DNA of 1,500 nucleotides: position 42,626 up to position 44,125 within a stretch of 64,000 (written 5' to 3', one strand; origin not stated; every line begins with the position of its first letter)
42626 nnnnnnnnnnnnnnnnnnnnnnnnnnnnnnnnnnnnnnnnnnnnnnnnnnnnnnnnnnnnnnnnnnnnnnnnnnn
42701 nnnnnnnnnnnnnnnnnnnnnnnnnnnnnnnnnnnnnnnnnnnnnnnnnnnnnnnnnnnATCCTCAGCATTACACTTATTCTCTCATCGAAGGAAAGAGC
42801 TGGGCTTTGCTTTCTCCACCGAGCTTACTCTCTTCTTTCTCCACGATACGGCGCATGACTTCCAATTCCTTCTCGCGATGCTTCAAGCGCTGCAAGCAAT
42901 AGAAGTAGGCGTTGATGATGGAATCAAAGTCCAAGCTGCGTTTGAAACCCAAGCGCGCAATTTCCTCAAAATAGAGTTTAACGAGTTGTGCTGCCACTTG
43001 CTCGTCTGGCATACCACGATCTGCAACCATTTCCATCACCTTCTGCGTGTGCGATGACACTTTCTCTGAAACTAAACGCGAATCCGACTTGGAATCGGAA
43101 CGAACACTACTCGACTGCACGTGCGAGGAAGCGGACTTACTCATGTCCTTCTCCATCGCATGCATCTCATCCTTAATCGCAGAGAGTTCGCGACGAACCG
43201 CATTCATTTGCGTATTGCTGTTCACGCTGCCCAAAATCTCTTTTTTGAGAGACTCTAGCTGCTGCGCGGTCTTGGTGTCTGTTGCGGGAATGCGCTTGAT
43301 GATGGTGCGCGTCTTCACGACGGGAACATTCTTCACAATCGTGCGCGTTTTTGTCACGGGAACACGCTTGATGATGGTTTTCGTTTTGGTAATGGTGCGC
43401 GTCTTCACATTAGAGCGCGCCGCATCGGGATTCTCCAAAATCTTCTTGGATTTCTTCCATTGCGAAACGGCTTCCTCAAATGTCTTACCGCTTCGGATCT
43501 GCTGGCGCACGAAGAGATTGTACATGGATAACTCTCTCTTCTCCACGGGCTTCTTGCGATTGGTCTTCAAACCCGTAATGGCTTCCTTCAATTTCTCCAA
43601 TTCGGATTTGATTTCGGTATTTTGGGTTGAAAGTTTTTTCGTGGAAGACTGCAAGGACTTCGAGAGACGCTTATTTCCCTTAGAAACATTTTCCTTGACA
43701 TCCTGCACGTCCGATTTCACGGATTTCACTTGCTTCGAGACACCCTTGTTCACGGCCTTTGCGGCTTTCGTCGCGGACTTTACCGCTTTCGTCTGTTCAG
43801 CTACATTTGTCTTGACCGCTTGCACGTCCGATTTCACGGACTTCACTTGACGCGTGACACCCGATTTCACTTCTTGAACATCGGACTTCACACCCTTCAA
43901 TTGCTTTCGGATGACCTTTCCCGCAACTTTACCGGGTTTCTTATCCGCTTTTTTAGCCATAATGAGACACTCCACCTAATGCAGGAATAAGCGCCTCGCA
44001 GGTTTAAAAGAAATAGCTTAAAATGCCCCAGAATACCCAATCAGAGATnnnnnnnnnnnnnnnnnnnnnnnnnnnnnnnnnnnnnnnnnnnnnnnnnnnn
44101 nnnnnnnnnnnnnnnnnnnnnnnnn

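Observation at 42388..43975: Lysine-rich tandem-repeat protein with an HMG-box-like segment, co-transcribed with a zinc-ribbon protein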

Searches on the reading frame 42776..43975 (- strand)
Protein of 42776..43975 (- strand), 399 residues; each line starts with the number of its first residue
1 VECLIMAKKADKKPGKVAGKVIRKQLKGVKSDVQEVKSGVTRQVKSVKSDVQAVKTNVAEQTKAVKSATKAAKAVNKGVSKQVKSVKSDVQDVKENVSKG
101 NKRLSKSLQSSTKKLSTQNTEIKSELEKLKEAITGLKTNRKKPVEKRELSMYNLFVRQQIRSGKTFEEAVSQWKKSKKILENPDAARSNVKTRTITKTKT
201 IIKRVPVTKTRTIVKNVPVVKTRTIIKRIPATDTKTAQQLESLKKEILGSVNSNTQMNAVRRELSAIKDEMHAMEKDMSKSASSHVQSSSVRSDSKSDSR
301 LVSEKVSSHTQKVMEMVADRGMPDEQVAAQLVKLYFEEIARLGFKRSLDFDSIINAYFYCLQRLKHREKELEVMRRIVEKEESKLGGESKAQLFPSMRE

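Call 5: search_protein_families(library=pfam, proteins=[window:42776-43975:-], max_evalue=1)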
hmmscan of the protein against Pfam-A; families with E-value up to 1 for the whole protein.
window:42776-43975:- (399 aa): 13 families
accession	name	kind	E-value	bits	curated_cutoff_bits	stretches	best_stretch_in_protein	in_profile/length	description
PF04513.17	Baculo_PEP_C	-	0.0016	18.9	38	2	22-97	25-101/140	Baculovirus polyhedron envelope protein, PEP, C terminus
PF09177.16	STX6_10_61_N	-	0.0024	18.8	29.4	1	75-157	6-89/99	Syntaxin 6/10/61, N-terminal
PF23257.1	DUF7071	-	0.019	15.2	27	0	170-191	31-52/68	Domain of unknown function (DUF7071)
PF08776.16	VASP_tetra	-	0.024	14.6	25.8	0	120-133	13-26/36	VASP tetramerisation domain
PF07889.17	DUF1664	-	0.03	14.8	34.6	2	32-98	38-104/124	Protein of unknown function (DUF1664)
PF05377.16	FlaC_arch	-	0.043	14.7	27.8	0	254-278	13-37/55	Flagella accessory protein C (FlaC)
PF04728.18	LPP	-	0.047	14.5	29.1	1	79-112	19-52/53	Lipoprotein leucine-zipper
PF02321.23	OEP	-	0.078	13.2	22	1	26-99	91-163/187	Outer membrane efflux protein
PF06156.18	YabA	-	0.29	12.2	30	0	86-148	6-67/103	Initiation control protein YabA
PF16515.11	HIP1_clath_bdg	-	0.34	11.7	28.8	1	227-290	23-87/99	Clathrin-binding domain of Huntingtin-interacting protein 1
PF10874.13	DUF2746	-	0.38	11.7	23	0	79-109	55-85/101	Protein of unknown function (DUF2746)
PF18249.6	Ca_bind_SSO6904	-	0.38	11.5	25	0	350-393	42-85/90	Calcium binding protein SSO6904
PF00934.25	PE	-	0.66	10.8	22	1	39-116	10-85/91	PE family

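Call 8: find_homologous_proteins(query=window:42776-43960:-, max_evalue=0.001)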
Query window:42776-43960:- (394 aa): 47 proteins with E <= 0.001 among 8000 candidates.
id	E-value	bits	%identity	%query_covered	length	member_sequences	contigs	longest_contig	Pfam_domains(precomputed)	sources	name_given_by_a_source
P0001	1.3e-231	786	100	100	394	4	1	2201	-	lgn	-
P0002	1.5e-198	677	88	100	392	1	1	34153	-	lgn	-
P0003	8.1e-198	675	84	100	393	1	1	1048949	-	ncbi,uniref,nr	ncbi:MAG: hypothetical protein IPJ89_00010 [Candidatus Iainarchaeum archaeon]|uniref:Uncharacterized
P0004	1.6e-146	506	66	99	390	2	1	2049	-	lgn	-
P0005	4.0e-113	397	81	58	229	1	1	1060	-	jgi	-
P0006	3.5e-89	318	51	99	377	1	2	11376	-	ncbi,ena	ncbi:MAG: hypothetical protein AABX02_00500 [archaeon]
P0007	3.7e-89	318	50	99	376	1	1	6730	-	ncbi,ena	-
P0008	1.2e-87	313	47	99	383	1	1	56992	-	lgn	-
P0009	6.5e-81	291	51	81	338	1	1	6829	-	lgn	-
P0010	7.0e-75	271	51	82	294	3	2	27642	-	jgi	jgi:hypothetical protein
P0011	2.2e-74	269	51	86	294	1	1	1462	-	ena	-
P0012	2.6e-74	269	51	86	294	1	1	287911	-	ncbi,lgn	-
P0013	2.8e-70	256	48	81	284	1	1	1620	-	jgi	-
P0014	2.9e-69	252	49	82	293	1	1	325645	-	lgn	-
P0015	7.8e-69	251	48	86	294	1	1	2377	-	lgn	-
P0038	2.5e-43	167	37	82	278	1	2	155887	-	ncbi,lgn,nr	ncbi:MAG: hypothetical protein Q8P05_05745 [Candidatus Diapherotrites archaeon]|nr:hypothetical prot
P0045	2.8e-16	78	30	63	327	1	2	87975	-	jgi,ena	-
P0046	2.8e-13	69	66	15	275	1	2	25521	-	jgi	-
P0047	3.2e-10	58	61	15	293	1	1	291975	-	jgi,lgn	jgi:prefoldin subunit 5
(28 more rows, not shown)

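Call 9: search_solved_structures(query=window:42776-43960:-, max_evalue=10, show_alignments=3)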
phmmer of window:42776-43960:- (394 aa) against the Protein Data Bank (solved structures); distinct sequences matched with E-value up to 10: 3.
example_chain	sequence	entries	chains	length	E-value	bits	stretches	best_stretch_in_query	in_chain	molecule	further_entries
6eun_A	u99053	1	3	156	0.1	15.7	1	5-100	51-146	Adhesin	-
6eup_A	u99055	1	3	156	0.1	15.7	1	5-100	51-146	Adhesin A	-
8tqk_A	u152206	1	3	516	9.6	9.2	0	10-66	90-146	Fusion glycoprotein F0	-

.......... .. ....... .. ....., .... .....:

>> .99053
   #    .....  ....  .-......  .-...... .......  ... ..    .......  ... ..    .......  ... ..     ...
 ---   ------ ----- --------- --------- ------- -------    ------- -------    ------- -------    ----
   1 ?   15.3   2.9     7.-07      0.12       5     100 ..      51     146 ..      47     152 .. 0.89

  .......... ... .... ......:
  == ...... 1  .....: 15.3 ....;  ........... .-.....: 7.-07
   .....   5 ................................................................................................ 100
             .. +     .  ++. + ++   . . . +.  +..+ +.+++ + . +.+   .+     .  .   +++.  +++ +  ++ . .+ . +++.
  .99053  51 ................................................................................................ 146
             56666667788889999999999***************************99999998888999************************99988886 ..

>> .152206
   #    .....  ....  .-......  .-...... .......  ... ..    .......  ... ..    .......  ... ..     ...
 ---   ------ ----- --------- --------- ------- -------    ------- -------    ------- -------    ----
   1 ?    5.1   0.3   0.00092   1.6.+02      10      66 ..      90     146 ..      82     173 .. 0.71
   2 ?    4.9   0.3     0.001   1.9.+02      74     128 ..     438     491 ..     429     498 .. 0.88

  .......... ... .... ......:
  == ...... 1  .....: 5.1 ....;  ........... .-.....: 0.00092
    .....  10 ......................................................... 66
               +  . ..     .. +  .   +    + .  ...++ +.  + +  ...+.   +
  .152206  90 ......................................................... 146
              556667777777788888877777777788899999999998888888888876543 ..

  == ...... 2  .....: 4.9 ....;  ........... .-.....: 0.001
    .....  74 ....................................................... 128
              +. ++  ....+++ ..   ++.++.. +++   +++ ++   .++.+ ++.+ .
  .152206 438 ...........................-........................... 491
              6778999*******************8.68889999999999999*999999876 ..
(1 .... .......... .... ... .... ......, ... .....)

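Call 18: find_encoding_contigs(protein=P0003, flank=6000, max_places=2)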
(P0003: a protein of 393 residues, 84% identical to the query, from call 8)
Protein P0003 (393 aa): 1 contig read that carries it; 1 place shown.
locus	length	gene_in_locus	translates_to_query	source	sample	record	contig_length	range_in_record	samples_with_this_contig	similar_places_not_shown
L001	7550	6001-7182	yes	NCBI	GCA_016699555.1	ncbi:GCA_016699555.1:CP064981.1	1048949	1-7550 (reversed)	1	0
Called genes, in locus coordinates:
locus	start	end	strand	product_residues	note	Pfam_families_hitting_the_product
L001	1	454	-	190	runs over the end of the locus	-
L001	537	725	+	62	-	-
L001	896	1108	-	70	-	-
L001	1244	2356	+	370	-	PF01637:ATPase_2, PF13191:AAA_16, PF00004:AAA, PF13401:AAA_22, PF22606:Cdc6-ORC-like_ATPase_lid (faint), PF22703:Cdc6_lid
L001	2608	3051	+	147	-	PF00293:NUDIX, PF14815:NUDIX_4 (weak)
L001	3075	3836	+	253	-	-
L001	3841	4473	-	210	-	PF00483:NTP_transferase, PF01128:IspD (weak), PF12804:NTP_transf_3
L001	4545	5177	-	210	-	PF07853:DUF1648, PF13630:SdpI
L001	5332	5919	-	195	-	-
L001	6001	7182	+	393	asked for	-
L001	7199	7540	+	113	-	-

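Call 19: find_encoding_contigs(protein=P0012, flank=6000, max_places=1)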
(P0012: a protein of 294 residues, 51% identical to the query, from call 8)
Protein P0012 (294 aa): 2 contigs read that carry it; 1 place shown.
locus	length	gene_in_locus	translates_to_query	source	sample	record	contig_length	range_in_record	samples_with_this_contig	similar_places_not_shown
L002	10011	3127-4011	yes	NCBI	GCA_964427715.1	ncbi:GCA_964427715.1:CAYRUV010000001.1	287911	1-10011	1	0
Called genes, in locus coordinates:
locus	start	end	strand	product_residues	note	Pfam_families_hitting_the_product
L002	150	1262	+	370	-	PF01637:ATPase_2 (weak), PF13191:AAA_16, PF24883:NPHP3_N (weak), PF00004:AAA, PF13401:AAA_22, PF22606:Cdc6-ORC-like_ATPase_lid (weak), PF22703:Cdc6_lid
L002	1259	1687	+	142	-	PF00293:NUDIX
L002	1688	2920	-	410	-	-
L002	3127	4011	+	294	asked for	-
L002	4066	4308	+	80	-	-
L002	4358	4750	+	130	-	-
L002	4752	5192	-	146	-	-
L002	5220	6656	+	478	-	PF05496:RuvB_N (weak), PF00004:AAA, PF13173:AAA_14 (faint), PF21960:RCF1-5-like_lid (faint)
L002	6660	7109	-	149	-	-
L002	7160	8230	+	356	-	PF02784:Orn_Arg_deC_N, PF01168:Ala_racemase_N, PF00278:Orn_DAP_Arg_deC (weak)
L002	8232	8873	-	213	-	PF02676:TYW3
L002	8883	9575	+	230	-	-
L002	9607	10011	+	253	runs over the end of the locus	PF08241:Methyltransf_11, PF13649:Methyltransf_25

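Call 20: find_encoding_contigs(protein=P0038, flank=6000, max_places=1)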
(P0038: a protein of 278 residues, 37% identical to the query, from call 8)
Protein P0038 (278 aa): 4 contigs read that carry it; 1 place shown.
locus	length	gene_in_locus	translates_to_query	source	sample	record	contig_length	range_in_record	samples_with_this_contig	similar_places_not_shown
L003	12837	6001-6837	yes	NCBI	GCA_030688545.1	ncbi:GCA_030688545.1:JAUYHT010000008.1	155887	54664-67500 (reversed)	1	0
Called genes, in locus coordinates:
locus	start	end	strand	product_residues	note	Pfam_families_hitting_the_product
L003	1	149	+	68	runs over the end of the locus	-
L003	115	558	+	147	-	-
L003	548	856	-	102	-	-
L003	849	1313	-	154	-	-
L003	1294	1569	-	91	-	-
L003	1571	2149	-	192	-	-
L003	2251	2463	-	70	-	-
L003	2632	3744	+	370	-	PF13191:AAA_16, PF00004:AAA (weak), PF13401:AAA_22, PF22703:Cdc6_lid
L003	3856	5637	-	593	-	-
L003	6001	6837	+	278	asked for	-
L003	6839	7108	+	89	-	-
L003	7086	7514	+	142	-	-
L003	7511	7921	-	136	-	-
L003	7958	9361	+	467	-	PF03215:Rad17 (faint), PF05496:RuvB_N (weak), PF00004:AAA, PF21960:RCF1-5-like_lid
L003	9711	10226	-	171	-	-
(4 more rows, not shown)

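Call 21: find_encoding_contigs(protein=P0045, flank=6000, max_places=1)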
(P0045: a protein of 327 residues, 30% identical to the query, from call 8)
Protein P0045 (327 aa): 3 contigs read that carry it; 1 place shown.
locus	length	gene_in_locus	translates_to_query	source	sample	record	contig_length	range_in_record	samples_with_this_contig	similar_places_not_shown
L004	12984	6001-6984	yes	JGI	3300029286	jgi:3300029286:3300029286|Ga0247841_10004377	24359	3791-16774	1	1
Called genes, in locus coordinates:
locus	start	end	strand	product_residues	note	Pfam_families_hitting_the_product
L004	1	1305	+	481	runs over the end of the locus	PF00152:tRNA-synt_2 (faint), PF01409:tRNA-synt_2d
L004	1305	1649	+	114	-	-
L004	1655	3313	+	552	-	PF03483:B3_4 (weak), PF03484:B5, PF17759:tRNA_synthFbeta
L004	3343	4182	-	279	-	PF12710:HAD (weak), PF05822:UMPH-1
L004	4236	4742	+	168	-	PF06695:Sm_multidrug_ex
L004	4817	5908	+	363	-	PF01637:ATPase_2 (weak), PF13191:AAA_16, PF09848:SLFN-g3_helicase (weak), PF13401:AAA_22, PF00004:AAA (faint), PF22703:Cdc6_lid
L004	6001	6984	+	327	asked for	-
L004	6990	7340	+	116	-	-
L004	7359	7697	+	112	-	-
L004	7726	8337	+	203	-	-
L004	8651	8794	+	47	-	-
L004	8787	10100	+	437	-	PF14528:LAGLIDADG_3 (faint)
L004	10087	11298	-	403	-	PF01926:MMR_HSR1, PF08438:YGR210-like_G4, PF02824:TGS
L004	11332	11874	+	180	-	-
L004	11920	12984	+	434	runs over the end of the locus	PF05496:RuvB_N (weak), PF00004:AAA, PF21960:RCF1-5-like_lid (weak), PF22608:DNAX_ATPase_lid (weak)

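Call 26: predict_structure(alignment_id=A3)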
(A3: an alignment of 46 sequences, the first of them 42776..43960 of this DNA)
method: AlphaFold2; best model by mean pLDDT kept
length: 394 residues; sequences in the alignment: 46
mean_pLDDT: 65.1   pTM: 0.22
mean pLDDT of the five models: 65.1, 64.6, 63.6, 62.7, 60.4
residues with pLDDT >= 90: 18; 70-90: 177; 50-70: 99; < 50: 100
segments of 3 or more residues with pLDDT < 50: 1-14, 187-228, 243-247, 276-307, 392-394
pLDDT, mean of each block of 10 residues (from residue 1): 41 49 59 73 85 85 77 71 78 72 77 85 83 58 76 92 91 77 54 42 40 35 42 55 47 70 75 50 34 37 46 62 85 76 80 85 75 73 57 44
secondary structure, 60 per line:
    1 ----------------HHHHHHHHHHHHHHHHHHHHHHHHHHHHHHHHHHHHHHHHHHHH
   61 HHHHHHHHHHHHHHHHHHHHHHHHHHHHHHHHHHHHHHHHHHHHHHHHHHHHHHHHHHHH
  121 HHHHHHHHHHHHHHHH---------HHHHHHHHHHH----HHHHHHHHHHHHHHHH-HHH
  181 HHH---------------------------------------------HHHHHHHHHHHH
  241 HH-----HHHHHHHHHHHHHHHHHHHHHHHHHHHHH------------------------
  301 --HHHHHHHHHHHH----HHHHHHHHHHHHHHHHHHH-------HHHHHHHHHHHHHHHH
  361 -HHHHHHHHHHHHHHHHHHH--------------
elements in order: H17-136 H146-156 H161-176 H178-183 H229-242 H248-276 H303-314 H319-337 H345-360 H362-380

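Call 47: find_related_loci(query=A3, collection=genome_contigs, flank=8000)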
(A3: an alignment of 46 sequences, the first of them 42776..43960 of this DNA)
Query A3 (394 aa) in genome_contigs; peptide patterns used: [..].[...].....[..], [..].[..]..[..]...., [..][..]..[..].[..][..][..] (x = any residue, [..] = any of these).
183 stretches matched a pattern; 75 encode a relative of the query (tblastn E <= 1e-3); 71 distinct loci.
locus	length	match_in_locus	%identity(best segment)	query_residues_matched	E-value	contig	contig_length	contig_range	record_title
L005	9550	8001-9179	84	1-394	0e+0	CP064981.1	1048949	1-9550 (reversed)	MAG: Candidatus Iainarchaeum archaeon isolate Fred_18-Q3-R57-64_BAT3C.431 chromosome, complete genome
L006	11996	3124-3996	51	52-390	9e-82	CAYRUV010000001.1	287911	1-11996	MAG TPA_asm: uncultured archaeon isolate SRP278252_co2_866 genome assembly, contig: NODE_22_length_287911_cov_8.262934,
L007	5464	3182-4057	42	1-390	4e-81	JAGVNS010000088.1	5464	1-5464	MAG: Thaumarchaeota archaeon isolate DeMMO3_24 c_000000010866, whole genome shotgun sequence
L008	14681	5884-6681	43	66-390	2e-70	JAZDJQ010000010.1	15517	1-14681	MAG: Candidatus Iainarchaeum archaeon isolate MEGAHIT-group-0.495 k141_11063501, whole genome shotgun sequence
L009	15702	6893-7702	43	58-394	7e-66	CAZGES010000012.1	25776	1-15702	MAG TPA_asm: uncultured archaeon isolate SRP292972_co3_112 genome assembly, contig: NODE_1131_length_25776_cov_5.408110,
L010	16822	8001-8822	43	67-394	2e-64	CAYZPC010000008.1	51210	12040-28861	MAG TPA_asm: uncultured archaeon isolate SRP278252_co2_776 genome assembly, contig: NODE_1098_length_51210_cov_6.515844,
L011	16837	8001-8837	43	61-394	4e-63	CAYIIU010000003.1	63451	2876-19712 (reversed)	MAG TPA_asm: uncultured archaeon isolate ERP119705_co23_96 genome assembly, contig: NODE_228_length_63451_cov_7.026547,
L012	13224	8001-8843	43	59-394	1e-62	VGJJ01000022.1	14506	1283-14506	MAG: Candidatus Iainarchaeum archaeon isolate M_DeepCast_50m_m2_156 M_DeepCast_50m_m2_156_Ga0194121_10007248, whole geno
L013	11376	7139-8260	51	1-390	2e-98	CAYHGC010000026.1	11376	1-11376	MAG TPA_asm: uncultured archaeon isolate ERP119705_co12_117 genome assembly, contig: NODE_6884_length_11376_cov_5.428231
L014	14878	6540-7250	39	66-390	2e-58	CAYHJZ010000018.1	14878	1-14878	MAG TPA_asm: uncultured archaeon isolate ERP119705_co13_635 genome assembly, contig: NODE_5039_length_14878_cov_5.247656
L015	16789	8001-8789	43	71-394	1e-62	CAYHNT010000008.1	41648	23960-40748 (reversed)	MAG TPA_asm: uncultured archaeon isolate ERP119705_co13_431 genome assembly, contig: NODE_1076_length_41648_cov_6.637824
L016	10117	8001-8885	46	58-390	8e-75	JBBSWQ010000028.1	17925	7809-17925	MAG: archaeon isolate H51-bin154_1 H51_bin154_1_000000000028, whole genome shotgun sequence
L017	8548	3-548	50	168-390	3e-46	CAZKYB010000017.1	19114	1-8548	MAG TPA_asm: uncultured archaeon isolate SRP342105_co1_296 genome assembly, contig: NODE_3834_length_19114_cov_6.000472,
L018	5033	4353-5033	40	59-348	2e-39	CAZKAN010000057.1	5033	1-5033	MAG TPA_asm: uncultured archaeon isolate SRP342105_co2_386 genome assembly, contig: NODE_19773_length_5033_cov_4.331458,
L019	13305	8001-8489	67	3-392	8e-35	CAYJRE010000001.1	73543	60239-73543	MAG TPA_asm: uncultured archaeon isolate ERP125453_co1_164 genome assembly, contig: NODE_202_length_73543_cov_17.272235,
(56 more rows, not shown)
